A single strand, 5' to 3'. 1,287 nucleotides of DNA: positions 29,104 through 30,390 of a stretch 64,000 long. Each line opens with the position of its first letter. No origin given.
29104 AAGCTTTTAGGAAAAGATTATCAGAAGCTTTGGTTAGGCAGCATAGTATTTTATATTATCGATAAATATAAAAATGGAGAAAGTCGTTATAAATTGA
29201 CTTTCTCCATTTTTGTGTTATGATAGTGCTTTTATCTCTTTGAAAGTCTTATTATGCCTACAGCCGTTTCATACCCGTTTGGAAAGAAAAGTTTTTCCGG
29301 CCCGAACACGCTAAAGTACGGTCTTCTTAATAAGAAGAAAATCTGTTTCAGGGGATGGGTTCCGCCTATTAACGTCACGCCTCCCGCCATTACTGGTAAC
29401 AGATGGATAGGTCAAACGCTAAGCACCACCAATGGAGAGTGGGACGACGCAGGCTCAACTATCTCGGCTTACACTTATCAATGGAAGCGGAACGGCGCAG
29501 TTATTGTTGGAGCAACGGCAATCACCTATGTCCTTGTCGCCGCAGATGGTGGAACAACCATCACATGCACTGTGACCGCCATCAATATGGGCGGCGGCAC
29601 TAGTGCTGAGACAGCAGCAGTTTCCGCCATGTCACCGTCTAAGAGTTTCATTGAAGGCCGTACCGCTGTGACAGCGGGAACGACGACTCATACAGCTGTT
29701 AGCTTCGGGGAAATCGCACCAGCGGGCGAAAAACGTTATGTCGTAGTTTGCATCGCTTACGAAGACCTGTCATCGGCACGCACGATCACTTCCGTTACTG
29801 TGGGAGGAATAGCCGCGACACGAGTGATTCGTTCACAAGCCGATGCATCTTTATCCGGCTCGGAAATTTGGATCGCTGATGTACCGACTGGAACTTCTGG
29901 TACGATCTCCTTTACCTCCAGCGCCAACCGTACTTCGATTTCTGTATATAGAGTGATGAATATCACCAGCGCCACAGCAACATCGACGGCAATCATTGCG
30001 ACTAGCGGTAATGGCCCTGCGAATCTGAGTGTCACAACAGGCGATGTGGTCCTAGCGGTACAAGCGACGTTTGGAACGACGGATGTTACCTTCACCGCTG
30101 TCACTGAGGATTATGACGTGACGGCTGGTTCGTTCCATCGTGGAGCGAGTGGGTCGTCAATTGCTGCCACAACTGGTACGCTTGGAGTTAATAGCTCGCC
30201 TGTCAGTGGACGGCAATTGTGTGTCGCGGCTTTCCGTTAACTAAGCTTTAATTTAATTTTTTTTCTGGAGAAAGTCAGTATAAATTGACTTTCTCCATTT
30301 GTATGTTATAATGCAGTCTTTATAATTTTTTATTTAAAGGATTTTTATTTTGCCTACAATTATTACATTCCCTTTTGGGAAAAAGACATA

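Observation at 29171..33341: Tail-fibre cassette shuffling: duplicated hairpin-promoter element, split adaptor, a 120-bp 3' relic and an adjacent HNH endonuclease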

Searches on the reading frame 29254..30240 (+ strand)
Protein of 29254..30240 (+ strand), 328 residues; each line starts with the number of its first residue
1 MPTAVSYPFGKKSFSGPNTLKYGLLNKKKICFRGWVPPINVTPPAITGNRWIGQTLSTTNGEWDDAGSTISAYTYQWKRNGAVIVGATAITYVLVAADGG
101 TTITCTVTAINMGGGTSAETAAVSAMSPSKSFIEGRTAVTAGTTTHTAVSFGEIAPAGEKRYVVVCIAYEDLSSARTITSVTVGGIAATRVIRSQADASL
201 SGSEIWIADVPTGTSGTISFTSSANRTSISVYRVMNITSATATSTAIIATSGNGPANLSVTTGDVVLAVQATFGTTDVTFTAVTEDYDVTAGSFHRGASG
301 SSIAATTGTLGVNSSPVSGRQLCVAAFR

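Call 7: search_protein_families(library=pfam, proteins=[window:29254-30240:+], max_evalue=0.01)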
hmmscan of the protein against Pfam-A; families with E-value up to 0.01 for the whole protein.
window:29254-30240:+ (328 aa): 0 families

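Call 9: search_protein_families(library=phrogs, proteins=[window:29254-30240:+], max_evalue=0.01)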
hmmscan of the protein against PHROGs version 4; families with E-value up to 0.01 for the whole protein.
window:29254-30240:+ (328 aa): 4 families
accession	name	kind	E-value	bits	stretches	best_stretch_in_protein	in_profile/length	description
phrog_26223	-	unknown function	5.4e-14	52.5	1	36-144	440-547/775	-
phrog_12736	-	head and packaging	6e-10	39.1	1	37-122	51-137/762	virion structural protein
phrog_36166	-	unknown function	2e-05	23.4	1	38-137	505-602/1207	-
phrog_3995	-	tail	0.00046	20.6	1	71-124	234-287/294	tail protein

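Call 11: search_dna_similar(query=window:29254-30240:+, collection=phages, mode=protein, max_rows=30)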
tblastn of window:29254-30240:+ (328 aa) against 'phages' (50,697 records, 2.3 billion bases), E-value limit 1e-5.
Records with a match: 162; places in all: 167; records where one place covers at least 80% of the query: 0.
Best place of each record, by identity: <60% 162.
By first word of the organism name: Rheinheimera 115; Stenotrophomonas 16; Rhizobium 10; Sinorhizobium 8; Brevundimonas 3; Microcystis 3; Acidovorax 2; Ruegeria 2; Xanthomonas 1; Mesorhizobium 1; and 1 more.
By host as written in the record: Rheinheimera sp. BAL341 115; Stenotrophomonas maltophilia 12; Sinorhizobium meliloti 8; Rhizobium etli kim5 4; Rhizobium etli Brasil5 3; Acidovorax citrulli 2; Brevundimonas pondensis LVF1 2; Rhizobium gallicum SO14B-4(6) 2; and 10 more.
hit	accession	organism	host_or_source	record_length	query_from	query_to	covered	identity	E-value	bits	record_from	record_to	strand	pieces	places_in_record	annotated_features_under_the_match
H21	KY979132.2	Acidovorax phage ACP17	Acidovorax citrulli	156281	18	111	29%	47.9%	5e-12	72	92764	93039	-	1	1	hypothetical protein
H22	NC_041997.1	Acidovorax phage ACP17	Acidovorax citrulli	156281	18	111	29%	47.9%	5e-12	72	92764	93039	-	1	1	hypothetical protein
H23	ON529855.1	Brevundimonas phage vB_BpoS-Domovoi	Brevundimonas pondensis EIF1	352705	20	131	34%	39.3%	2e-13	77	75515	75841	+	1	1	hypothetical protein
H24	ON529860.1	Brevundimonas phage vB_BpoS-Papperlapapp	Brevundimonas pondensis LVF1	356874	20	131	34%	39.3%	2e-13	77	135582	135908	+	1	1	hypothetical protein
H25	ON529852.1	Brevundimonas phage vB_BpoS-Kabachok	Brevundimonas pondensis LVF1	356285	20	131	34%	39.3%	2e-13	77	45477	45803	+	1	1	hypothetical protein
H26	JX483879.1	Rhizobium phage RHEph08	Rhizobium etli kim5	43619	18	118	31%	42.2%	4e-12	73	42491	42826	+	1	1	hypothetical protein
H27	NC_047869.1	Rhizobium phage RHEph08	Rhizobium etli kim5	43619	18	118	31%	42.2%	4e-12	73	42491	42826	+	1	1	hypothetical protein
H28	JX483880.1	Rhizobium phage RHEph09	Rhizobium etli kim5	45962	18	118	31%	42.2%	4e-12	73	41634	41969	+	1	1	hypothetical protein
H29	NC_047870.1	Rhizobium phage RHEph09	Rhizobium etli kim5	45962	18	118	31%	42.2%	4e-12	73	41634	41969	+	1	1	hypothetical protein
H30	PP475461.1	Xanthomonas phage phiXF1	Xanthomonas campestris pv. campestris ...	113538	38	128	28%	46.8%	7e-12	72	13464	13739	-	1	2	hypothetical protein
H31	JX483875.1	Rhizobium phage RHEph03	Rhizobium etli Brasil5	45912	38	118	25%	51.9%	6e-12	72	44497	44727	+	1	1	hypothetical protein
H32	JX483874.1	Rhizobium phage RHEph02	Rhizobium etli Brasil5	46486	38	118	25%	51.9%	6e-12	72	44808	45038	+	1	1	hypothetical protein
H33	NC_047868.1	Rhizobium phage RHEph02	Rhizobium etli Brasil5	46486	38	118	25%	51.9%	6e-12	72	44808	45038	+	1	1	hypothetical protein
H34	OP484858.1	Sinorhizobium phage NV1.1.1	Sinorhizobium meliloti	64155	38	126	27%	46.1%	2e-9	65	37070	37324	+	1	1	hypothetical protein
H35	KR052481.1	Sinorhizobium phage phiM19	Sinorhizobium meliloti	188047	36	132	30%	41.8%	1e-10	68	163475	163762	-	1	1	hypothetical protein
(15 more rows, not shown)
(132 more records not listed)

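Call 13: find_related_loci(query=window:29254-30240:+, collection=viral_contigs, flank=10000)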
Query window:29254-30240:+ (328 aa) in viral_contigs; peptide patterns used: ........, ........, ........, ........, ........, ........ (x = any residue, [..] = any of these).
53 stretches matched a pattern; 47 encode a relative of the query (tblastn E <= 1e-3); 47 distinct loci.
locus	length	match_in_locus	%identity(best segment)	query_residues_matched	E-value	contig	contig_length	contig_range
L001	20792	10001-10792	57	37-130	6e-23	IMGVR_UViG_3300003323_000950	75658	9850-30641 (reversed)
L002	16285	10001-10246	55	40-124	6e-20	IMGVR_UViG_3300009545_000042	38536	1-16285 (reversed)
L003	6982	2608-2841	54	38-118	1e-19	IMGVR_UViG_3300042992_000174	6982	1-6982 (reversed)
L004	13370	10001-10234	54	38-118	1e-19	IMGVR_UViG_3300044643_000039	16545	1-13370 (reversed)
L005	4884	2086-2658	52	36-137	3e-19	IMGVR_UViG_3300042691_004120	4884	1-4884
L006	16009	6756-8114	51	38-126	5e-19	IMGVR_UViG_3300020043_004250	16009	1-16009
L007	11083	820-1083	48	38-127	6e-18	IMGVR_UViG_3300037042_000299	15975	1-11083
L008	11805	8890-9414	51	38-129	6e-17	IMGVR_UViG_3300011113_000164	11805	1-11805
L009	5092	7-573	44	34-133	2e-16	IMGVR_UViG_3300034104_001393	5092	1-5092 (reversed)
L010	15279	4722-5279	45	34-131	5e-16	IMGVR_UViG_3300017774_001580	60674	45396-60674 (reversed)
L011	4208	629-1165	46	34-124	4e-16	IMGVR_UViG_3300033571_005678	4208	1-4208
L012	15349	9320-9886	43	34-133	6e-16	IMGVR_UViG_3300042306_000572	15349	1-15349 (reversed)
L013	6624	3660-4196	49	38-127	5e-16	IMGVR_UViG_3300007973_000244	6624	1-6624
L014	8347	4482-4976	49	36-118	1e-15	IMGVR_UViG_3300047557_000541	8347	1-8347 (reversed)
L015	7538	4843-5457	32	38-292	1e-15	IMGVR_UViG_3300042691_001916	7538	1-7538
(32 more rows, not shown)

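Call 14: find_encoding_contigs(protein=window:29254-30240:+, flank=10000, max_places=10)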
Protein window:29254-30240:+ (328 aa): 5 contigs read that carry it; 1 place shown.
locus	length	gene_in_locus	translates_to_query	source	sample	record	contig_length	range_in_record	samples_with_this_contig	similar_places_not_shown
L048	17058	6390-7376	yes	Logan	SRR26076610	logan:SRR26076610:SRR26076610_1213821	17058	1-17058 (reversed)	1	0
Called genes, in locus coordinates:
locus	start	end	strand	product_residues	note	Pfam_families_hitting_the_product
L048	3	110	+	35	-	?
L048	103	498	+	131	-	-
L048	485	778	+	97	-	-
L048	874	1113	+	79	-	PF25708:Phage_T7_Gp5_9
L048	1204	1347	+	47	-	-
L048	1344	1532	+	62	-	-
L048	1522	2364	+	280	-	PF01145:Band_7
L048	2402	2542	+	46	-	-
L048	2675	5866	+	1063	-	PF19263:DUF5906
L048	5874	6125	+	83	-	-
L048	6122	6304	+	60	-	-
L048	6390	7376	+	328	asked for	-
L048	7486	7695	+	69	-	-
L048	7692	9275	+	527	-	-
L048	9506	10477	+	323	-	-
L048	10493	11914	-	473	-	PF18127:NAMPT_N, PF04095:NAPRTase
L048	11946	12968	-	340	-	PF01467:CTP_transf_like, PF00293:NUDIX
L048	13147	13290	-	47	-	-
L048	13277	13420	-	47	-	-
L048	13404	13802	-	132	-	PF25176:DUF7831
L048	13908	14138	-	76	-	-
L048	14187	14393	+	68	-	-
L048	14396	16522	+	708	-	-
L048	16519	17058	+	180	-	?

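Call 20: find_homologous_proteins(query=window:29254-30240:+, max_evalue=0.001)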
Query window:29254-30240:+ (328 aa): 35 proteins with E <= 0.001 among 8000 candidates.
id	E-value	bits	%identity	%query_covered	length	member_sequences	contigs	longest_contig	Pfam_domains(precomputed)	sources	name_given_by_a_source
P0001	1.0e-201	686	100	100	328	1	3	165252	-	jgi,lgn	jgi:hypothetical protein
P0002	1.3e-156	538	78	100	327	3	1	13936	-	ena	-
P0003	1.4e-81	292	54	29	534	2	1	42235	PF23197.2,PF16709.12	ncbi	-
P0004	1.9e-36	144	46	28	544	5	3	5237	PF13895.13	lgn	-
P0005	2.0e-26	111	53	28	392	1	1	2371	PF07603.18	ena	-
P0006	7.0e-24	103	52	28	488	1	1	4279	PF07603.18,PF00041.28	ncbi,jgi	jgi:hypothetical protein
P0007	2.7e-23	101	47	31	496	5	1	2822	PF07603.18,PF00041.28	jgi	-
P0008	7.4e-23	99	47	31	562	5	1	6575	PF03382.21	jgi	-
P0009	3.0e-22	97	46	31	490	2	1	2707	PF07603.18,PF00041.28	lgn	-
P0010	4.3e-22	97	48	31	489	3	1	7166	PF07603.18,PF00041.28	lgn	-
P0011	4.1e-21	94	51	28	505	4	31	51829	PF07603.18,PF00041.28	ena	-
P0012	1.1e-19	89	52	29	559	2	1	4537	PF00041.28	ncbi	-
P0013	6.6e-18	83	35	86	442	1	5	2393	-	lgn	-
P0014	7.6e-15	73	51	28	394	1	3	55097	PF25059.2,PF07603.18,PF00041.28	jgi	jgi:hypothetical protein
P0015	1.6e-13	69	50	28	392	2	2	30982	PF07603.18,PF00041.28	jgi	jgi:hypothetical protein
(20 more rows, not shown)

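Call 21: find_encoding_contigs(protein=P0002, flank=10000, max_places=10)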
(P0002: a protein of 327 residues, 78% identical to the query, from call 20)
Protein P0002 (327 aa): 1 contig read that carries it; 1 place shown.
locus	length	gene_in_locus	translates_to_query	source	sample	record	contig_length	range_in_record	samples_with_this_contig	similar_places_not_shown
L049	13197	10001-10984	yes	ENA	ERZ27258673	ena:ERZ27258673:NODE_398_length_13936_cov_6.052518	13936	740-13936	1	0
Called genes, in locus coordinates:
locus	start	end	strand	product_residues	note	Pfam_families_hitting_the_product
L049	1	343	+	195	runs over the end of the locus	-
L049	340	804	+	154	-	-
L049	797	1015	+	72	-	-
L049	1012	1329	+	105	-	-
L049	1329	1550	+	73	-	-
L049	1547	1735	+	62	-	-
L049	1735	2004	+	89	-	-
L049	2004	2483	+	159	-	-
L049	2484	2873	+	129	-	-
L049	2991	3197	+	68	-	-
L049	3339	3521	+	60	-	-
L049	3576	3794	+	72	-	-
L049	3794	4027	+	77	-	-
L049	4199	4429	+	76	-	-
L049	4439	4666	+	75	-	-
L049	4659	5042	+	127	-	-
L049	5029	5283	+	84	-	-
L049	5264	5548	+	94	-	-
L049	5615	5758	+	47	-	-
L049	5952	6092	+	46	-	-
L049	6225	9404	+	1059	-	PF19263:DUF5906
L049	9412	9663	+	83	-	-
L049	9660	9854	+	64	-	-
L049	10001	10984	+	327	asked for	-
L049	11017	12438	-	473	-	PF18127:NAMPT_N, PF04095:NAPRTase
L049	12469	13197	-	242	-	?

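Call 22: find_encoding_contigs(protein=P0013, flank=10000, max_places=6)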
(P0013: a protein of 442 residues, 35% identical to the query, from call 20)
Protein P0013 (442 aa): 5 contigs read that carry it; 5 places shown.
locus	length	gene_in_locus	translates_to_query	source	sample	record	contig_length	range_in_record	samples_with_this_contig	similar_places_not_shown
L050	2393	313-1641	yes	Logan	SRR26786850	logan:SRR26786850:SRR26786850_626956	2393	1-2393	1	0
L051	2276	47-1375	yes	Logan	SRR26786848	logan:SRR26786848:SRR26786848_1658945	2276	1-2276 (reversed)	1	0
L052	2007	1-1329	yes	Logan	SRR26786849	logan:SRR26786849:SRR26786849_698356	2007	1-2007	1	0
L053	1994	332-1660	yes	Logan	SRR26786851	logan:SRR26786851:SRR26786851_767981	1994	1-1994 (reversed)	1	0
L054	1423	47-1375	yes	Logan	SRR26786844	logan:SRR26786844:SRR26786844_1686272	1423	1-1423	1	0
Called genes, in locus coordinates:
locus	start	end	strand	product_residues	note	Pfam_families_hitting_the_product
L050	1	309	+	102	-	?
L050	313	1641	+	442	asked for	-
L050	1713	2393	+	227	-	?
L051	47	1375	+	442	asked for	-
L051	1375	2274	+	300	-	?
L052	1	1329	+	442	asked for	?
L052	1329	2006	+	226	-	?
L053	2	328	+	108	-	?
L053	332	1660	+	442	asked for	-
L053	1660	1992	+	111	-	?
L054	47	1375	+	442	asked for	-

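Call 45: search_solved_structures(query=window:29254-30240:+, max_evalue=1)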
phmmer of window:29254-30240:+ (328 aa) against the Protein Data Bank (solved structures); distinct sequences matched with E-value up to 1: 1.
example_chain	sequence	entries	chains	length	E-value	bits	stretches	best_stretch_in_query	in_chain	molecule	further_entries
9c2d_S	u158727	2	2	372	0.00059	22.3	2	70-130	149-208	Tail protein | Putative tail protein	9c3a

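Call 46: search_protein_families(library=ncbifam, proteins=[window:29254-30240:+], max_evalue=0.1)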
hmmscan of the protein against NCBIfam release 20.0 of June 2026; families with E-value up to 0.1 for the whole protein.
window:29254-30240:+ (328 aa): 1 family
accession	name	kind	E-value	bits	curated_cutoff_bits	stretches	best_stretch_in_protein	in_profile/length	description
NF040485.1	ZirU_fam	subfamily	7.8e-07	29.4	100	1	39-144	22-123/210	ZirU family protein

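Call 66: predict_structure(alignment_id=A5)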
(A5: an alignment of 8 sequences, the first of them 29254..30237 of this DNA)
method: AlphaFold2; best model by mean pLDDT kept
length: 328 residues; sequences in the alignment: 8
mean_pLDDT: 56.2   pTM: 0.56
mean pLDDT of the five models: 56.2, 55.9, 55.9, 52.5, 51.5
residues with pLDDT >= 90: 12; 70-90: 99; 50-70: 69; < 50: 148
segments of 3 or more residues with pLDDT < 50: 1-131, 289-292, 299-302, 316-318
pLDDT, mean of each block of 10 residues (from residue 1): 30 34 32 35 30 37 38 40 39 35 36 32 41 52 78 74 84 71 91 73 87 83 73 75 77 63 73 56 54 51 50 56 80
secondary structure, 60 per line:
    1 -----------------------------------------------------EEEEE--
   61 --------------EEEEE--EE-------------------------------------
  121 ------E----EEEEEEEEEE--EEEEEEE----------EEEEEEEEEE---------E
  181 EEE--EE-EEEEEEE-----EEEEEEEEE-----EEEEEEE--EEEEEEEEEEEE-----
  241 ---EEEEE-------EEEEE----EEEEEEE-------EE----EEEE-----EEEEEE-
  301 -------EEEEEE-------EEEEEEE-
elements in order: E54-58 E75-79 E132-141 E144-150 E161-170 E180-183 E189-195 E201-209 E215-221 E224-235 E244-248 E256-260 E265-271 E285-288 E294-299 E308-313 E321-327
